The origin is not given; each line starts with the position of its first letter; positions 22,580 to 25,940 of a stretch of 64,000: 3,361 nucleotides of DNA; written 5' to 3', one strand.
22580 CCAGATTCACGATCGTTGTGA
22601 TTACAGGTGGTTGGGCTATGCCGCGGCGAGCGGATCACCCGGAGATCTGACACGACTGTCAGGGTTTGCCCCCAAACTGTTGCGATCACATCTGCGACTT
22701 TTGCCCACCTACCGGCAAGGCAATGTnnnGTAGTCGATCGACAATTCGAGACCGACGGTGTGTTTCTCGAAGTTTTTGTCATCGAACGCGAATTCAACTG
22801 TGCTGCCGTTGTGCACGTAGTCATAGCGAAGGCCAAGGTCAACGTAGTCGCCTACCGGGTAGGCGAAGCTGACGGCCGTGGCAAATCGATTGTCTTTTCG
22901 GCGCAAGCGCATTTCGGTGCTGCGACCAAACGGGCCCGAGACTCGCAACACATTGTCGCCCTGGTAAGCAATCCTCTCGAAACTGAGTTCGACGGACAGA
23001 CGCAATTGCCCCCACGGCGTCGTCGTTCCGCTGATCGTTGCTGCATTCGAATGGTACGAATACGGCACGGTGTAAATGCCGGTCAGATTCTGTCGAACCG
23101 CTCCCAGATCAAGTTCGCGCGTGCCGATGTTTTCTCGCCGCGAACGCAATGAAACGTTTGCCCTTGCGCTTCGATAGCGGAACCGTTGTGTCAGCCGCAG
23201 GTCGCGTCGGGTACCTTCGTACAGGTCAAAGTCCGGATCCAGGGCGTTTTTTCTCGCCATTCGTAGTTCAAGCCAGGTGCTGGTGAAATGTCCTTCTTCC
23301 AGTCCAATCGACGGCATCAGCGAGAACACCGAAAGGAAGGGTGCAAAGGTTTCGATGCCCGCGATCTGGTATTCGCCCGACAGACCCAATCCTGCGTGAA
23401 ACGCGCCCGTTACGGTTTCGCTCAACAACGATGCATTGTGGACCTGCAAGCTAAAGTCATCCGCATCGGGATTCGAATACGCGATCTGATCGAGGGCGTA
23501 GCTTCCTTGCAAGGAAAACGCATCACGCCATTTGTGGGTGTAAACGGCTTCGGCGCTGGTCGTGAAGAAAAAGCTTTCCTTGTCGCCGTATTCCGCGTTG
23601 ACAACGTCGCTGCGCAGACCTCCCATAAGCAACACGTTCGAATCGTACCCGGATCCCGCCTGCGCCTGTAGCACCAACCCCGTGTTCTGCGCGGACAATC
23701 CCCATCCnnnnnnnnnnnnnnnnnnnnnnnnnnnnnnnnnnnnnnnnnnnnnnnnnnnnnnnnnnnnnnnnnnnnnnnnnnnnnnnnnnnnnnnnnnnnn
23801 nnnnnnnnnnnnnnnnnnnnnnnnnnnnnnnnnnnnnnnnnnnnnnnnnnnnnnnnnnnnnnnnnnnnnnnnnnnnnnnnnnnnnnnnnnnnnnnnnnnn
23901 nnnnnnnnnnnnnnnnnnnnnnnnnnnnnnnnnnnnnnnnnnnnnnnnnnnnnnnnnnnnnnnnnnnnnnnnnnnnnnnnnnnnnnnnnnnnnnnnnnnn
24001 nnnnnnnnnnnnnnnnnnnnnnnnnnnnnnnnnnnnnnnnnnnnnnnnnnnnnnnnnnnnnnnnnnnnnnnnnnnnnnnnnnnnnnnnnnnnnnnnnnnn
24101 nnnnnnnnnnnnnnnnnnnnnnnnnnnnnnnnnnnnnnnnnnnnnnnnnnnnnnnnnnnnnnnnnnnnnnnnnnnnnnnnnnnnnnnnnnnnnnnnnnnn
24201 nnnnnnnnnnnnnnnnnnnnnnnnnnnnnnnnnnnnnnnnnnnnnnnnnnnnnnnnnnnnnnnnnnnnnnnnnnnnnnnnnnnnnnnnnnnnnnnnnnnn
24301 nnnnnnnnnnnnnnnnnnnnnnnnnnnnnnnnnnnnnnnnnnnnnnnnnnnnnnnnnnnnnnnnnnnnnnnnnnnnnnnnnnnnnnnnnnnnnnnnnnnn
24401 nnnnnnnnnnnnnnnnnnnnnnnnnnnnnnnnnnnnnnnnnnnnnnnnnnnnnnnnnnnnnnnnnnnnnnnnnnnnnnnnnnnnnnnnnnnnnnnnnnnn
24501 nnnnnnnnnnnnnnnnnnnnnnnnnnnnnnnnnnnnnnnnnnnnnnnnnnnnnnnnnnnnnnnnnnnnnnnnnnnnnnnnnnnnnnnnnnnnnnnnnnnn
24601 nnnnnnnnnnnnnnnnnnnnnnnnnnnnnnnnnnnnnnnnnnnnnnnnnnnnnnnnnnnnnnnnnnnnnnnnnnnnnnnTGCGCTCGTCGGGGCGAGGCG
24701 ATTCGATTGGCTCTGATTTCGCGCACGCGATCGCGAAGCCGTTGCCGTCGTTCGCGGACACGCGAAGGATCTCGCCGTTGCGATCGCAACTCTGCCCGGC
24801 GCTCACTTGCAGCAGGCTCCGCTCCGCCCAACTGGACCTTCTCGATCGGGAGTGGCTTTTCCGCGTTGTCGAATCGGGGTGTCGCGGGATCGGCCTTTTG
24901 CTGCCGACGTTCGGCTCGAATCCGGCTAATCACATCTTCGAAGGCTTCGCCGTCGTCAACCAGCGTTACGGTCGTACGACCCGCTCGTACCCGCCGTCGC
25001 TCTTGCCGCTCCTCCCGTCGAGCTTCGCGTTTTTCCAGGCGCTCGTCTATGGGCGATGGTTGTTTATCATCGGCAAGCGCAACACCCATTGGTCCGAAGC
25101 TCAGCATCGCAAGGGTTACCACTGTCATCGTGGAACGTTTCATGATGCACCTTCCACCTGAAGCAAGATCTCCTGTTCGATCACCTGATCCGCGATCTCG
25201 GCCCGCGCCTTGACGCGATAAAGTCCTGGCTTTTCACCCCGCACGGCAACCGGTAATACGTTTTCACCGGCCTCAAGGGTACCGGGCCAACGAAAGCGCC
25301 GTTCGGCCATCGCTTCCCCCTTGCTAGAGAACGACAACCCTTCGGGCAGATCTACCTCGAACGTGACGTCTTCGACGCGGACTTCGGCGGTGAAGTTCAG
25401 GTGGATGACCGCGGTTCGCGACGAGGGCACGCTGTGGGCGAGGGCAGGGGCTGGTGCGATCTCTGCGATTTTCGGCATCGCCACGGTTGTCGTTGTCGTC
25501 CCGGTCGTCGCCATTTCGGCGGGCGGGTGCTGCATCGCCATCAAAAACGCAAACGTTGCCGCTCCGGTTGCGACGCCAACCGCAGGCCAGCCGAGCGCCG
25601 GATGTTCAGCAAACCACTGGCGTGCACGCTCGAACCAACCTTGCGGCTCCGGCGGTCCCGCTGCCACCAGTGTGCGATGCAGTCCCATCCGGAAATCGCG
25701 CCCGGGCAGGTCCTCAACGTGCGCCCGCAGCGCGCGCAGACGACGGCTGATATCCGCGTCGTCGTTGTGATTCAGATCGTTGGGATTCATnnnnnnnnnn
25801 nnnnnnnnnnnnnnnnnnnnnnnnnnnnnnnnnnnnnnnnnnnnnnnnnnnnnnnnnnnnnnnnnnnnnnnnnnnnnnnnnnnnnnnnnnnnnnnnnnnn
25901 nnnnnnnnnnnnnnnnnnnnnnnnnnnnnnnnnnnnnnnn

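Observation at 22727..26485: ECF sigma / anti-sigma / secreted RE-rich protein / TPR-beta-barrel outer-membrane protein: a four-gene envelope module with ATGA junctions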

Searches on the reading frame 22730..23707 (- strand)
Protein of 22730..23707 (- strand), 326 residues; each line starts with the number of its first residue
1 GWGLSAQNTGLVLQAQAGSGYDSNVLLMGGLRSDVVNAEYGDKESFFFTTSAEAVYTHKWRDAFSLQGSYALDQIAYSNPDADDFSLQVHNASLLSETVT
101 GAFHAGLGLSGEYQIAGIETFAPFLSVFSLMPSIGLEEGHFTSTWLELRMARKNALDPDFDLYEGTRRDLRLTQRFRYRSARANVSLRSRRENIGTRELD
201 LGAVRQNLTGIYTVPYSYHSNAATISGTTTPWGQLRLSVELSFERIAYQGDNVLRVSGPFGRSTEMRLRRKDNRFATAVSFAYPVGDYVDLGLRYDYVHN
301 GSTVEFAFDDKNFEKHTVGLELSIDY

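Call 13: find_homologous_proteins(query=A2, max_evalue=0.01)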
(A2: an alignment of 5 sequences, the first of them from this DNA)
Query A2 (5 sequences) (326 aa, profile of the alignment): 5 proteins with E <= 0.01 among 8000 candidates.
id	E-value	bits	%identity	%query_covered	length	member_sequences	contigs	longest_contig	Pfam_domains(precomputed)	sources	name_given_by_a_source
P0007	1.8e-105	371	24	95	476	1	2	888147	PF13432.13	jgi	jgi:tetratricopeptide (TPR) repeat protein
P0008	1.0e-83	299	38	98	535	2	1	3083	PF13432.13,PF07719.24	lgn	-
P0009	2.3e-74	269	29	93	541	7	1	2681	PF00515.35,PF12895.14,PF13432.13,PF07719.24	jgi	jgi:tetratricopeptide (TPR) repeat protein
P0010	2.0e-44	170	26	94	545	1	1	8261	-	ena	-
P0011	2.9e-40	156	29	66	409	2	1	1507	-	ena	-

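Call 14: search_protein_families(library=pfam, alignment_id=A2, max_evalue=10)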
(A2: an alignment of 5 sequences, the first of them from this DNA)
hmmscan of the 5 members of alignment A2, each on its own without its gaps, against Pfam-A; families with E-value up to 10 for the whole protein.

A. member 1, seq(326 aa): 0 families

B. families by the number of members that match (of 5 scanned): 4 families
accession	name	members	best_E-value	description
PF10082.15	BBP2_2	2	0.00084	Putative beta-barrel porin 2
PF10677.15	DUF2490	1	0.0014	Protein of unknown function (DUF2490)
PF13505.12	OMP_b-brl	1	0.025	Outer membrane protein beta-barrel domain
PF19467.4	DUF6004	1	0.06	Family of unknown function (DUF6004)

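Call 29: search_solved_structures(query=A2, max_evalue=10)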
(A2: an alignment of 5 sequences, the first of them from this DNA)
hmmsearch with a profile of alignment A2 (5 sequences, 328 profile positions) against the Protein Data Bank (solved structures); distinct sequences matched with E-value up to 10: 0.

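Call 75: search_protein_representatives(alignment_id=A2)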
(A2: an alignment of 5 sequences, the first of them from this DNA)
Query: 5 sequences, 328 profile positions. Proteins with E-value up to 0.001 (for the whole library): 341; up to 1e-10: 242; up to 1e-30: 106. The best 150 are listed.
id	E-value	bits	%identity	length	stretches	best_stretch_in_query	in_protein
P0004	3.5e-160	548.8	-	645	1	1-328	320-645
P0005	6.9e-152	521.6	-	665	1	1-328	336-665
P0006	4.0e-145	499.4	-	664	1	1-328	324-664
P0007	5.8e-106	370.7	-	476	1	12-328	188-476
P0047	3.3e-100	351.8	-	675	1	1-328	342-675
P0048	8.9e-85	301.0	-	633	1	3-324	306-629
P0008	3.3e-84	299.2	-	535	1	3-324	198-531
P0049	2.0e-83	296.6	-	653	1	2-328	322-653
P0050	8.7e-81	287.9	-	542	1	3-328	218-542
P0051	9.0e-75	268.1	-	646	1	3-326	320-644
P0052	2.7e-74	266.6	-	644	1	3-325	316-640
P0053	1.9e-72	260.5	-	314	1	25-324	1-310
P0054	4.3e-69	249.5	-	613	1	1-326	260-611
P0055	1.8e-67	244.2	-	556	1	3-328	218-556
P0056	6.5e-65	235.7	-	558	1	3-328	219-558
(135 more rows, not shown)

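Call 82: search_protein_families(library=pfam, alignment_id=A6, max_evalue=1)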
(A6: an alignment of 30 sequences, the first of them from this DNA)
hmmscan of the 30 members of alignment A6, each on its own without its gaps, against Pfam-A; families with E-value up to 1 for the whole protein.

A. member 1, seq(319 aa): 0 families

B. families by the number of members that match (of 30 scanned): 9 families
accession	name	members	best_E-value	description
PF13505.12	OMP_b-brl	5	0.0081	Outer membrane protein beta-barrel domain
PF10082.15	BBP2_2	2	0.0039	Putative beta-barrel porin 2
PF04359.20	DUF493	1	0.00066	Protein of unknown function (DUF493)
PF11854.14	MtrB_PioB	1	0.0063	Putative outer membrane beta-barrel porin, MtrB/PioB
PF19073.5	DUF5769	1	0.031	Family of unknown function (DUF5769)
PF03797.25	Autotransporter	1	0.032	Autotransporter beta-domain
PF05899.18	Cupin_3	1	0.11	EutQ-like cupin domain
PF25319.1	HofO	1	0.18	HofO EspM-like domain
PF12094.14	DUF3570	1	0.26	Protein of unknown function (DUF3570)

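Call 83: search_solved_structures(query=A6, max_evalue=10)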
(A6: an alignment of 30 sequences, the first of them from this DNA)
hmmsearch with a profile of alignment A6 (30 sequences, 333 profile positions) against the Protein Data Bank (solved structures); distinct sequences matched with E-value up to 10: 3.
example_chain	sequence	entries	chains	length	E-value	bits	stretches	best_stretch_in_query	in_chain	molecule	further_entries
6v7m_A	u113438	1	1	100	0.16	14.2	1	133-196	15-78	Apolipoprotein E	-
6ftx_E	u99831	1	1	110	0.17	14.1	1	220-292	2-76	Histone H3.3C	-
1f66_A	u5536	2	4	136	1.1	11.5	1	224-292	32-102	HISTONE H3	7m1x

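Call 85: find_encoding_contigs(protein=P0010, flank=6000, max_places=2)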
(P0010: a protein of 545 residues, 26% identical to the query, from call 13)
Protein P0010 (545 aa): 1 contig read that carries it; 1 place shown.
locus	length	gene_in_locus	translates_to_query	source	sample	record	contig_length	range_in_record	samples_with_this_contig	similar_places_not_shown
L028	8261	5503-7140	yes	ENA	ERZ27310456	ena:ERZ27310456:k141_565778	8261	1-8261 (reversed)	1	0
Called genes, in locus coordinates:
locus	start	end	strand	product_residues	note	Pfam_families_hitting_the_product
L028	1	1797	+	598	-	?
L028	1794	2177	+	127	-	-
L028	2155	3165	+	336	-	-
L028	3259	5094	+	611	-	-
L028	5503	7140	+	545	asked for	-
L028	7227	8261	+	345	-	?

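Call 86: search_protein_families(library=pfam, proteins=[L028:1-1797:+, L028:1794-2177:+, L028:2155-3165:+, L028:3259-5094:+, L028:5503-7140:+, L028:7227-8261:+], max_evalue=0.01)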
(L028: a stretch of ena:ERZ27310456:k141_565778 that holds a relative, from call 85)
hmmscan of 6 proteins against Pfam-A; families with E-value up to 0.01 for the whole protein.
L028:1-1797:+ (598 aa): 1 family
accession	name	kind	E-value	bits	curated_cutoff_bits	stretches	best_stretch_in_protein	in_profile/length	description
PF00912.28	Transgly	-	4.2e-18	65.8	27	1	6-147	21-155/178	Transglycosylase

L028:1794-2177:+ (127 aa): 0 families

L028:2155-3165:+ (336 aa): 0 families

L028:3259-5094:+ (611 aa): 0 families

L028:5503-7140:+ (545 aa): 4 families
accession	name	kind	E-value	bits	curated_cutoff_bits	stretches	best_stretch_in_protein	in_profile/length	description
PF00515.34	TPR_1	-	0.0014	18.8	27.8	1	87-113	5-31/34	Tetratricopeptide repeat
PF12895.13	ANAPC3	-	0.0024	18.5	27.2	1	34-104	13-77/82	Anaphase-promoting complex, cyclosome, subunit 3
PF07719.23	TPR_2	-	0.0032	17.9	27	1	87-113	5-31/34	Tetratricopeptide repeat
PF13432.12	TPR_16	-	0.0074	17.2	32.7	1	18-79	1-64/65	Tetratricopeptide repeat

L028:7227-8261:+ (345 aa): 8 families
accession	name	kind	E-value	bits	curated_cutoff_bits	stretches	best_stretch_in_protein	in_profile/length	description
PF11138.13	DUF2911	-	1.2e-50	171.6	27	1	31-174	1-145/145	Protein of unknown function (DUF2911)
PF07719.23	TPR_2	-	1.4e-05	25.2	27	0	301-329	3-31/34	Tetratricopeptide repeat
PF13181.12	TPR_8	-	0.00051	20.4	25.7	0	301-325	3-27/34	Tetratricopeptide repeat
PF13424.12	TPR_12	-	0.00091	19.8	30.1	0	284-329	29-75/77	Tetratricopeptide repeat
PF13432.12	TPR_16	-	0.0029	18.5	32.7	0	283-325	15-57/65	Tetratricopeptide repeat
PF03704.23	BTAD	-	0.0033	18.2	22.1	1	279-331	76-128/146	Bacterial transcriptional activator domain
PF13371.12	TPR_9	-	0.0039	17.6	35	1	283-342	13-72/73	Tetratricopeptide repeat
PF00515.34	TPR_1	-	0.0085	16.3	27.8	0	305-328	7-30/34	Tetratricopeptide repeat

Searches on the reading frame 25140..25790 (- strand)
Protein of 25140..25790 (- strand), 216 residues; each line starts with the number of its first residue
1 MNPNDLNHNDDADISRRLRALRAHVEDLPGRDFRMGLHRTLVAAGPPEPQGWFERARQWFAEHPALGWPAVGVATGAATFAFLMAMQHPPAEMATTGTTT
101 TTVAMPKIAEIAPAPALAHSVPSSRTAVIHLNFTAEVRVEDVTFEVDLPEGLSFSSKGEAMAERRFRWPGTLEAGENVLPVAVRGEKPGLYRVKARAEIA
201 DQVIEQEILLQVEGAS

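Call 3: search_protein_families(library=pfam, proteins=[window:25140-25790:-], max_evalue=0.01)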
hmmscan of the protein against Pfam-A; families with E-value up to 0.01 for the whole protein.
window:25140-25790:- (216 aa): 0 families

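Call 5: search_protein_families(library=ncbifam, proteins=[window:25140-25790:-], max_evalue=0.1)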
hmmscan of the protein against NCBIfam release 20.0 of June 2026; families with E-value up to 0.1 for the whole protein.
window:25140-25790:- (216 aa): 1 family
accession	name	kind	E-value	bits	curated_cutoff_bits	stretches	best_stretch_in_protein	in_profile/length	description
NF033711.1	T9SS_PorQ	equivalog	0.079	12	220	0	75-152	21-96/335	type IX secretion system protein PorQ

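Call 38: find_homologous_proteins(query=window:25143-25790:-, max_evalue=0.001)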
Query window:25143-25790:- (216 aa): 35 proteins with E <= 0.001 among 1685 candidates.
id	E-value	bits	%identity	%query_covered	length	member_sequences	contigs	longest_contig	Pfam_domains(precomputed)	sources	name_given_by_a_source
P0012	1.1e-138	478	100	100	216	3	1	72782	-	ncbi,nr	ncbi:MAG: hypothetical protein SGI86_01130 [Deltaproteobacteria bacterium]|nr:hypothetical protein [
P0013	2.8e-118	411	90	95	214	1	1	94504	-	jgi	jgi:hypothetical protein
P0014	1.9e-116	406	85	100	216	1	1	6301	-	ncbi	-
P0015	8.3e-61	224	53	96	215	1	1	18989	-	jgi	jgi:hypothetical protein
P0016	4.7e-60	221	52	99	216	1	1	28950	-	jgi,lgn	jgi:hypothetical protein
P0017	1.0e-58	217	52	100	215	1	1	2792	-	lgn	-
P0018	2.8e-58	215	52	98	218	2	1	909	-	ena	-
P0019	1.6e-54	203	53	94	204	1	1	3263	-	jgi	jgi:hypothetical protein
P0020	2.6e-52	196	50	96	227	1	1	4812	-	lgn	-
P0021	2.9e-49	186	50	93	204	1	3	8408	-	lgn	-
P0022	4.6e-49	185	49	87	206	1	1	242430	-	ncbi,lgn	-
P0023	8.2e-49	185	51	96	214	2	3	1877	-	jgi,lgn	jgi:hypothetical protein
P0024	5.3e-47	179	50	93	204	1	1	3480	-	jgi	jgi:hypothetical protein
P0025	1.8e-45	174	48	96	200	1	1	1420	-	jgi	jgi:hypothetical protein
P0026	1.1e-44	171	46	97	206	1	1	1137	-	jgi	jgi:hypothetical protein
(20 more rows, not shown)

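Call 42: search_protein_families(library=pfam, alignment_id=A4, max_evalue=1)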
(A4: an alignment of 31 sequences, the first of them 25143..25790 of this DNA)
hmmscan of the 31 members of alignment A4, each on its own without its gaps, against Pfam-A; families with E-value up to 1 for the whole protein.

A. member 1, window:25143-25790:- (216 aa): 0 families

B. families by the number of members that match (of 31 scanned): 7 families
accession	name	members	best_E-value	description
PF04234.18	CopC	2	0.031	CopC domain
PF18422.6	TNFR_16_TM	2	0.033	Tumor necrosis factor receptor member 16 trans-membrane domain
PF04744.17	Monooxygenase_B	1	0.038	Monooxygenase subunit B protein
PF18967.5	PycTM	1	0.13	Pycsar effector protein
PF00801.26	PKD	1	0.13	PKD domain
PF18563.6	TubC_N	1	0.16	TubC N-terminal docking domain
PF19346.4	DUF5924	1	0.25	Family of unknown function (DUF5924)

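Call 51: predict_structure(alignment_id=A4)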
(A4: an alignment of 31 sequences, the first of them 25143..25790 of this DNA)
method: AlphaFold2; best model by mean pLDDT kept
length: 216 residues; sequences in the alignment: 31
mean_pLDDT: 77.6   pTM: 0.45
mean pLDDT of the five models: 77.6, 76.1, 73.3, 72.6, 69.3
residues with pLDDT >= 90: 52; 70-90: 114; 50-70: 22; < 50: 28
segments of 3 or more residues with pLDDT < 50: 1-6, 91-112
pLDDT, mean of each block of 10 residues (from residue 1): 51 78 67 79 82 83 76 87 79 42 40 61 86 87 93 88 92 90 91 90 87 82
secondary structure, 60 per line:
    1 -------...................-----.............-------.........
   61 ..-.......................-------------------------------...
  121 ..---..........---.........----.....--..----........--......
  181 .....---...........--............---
elements in order: H8-26 H32-44 H52-62 H64-86 E118-122 E126-135 E139-147 E152-156 E165-172 E175-185 E189-199 E202-213
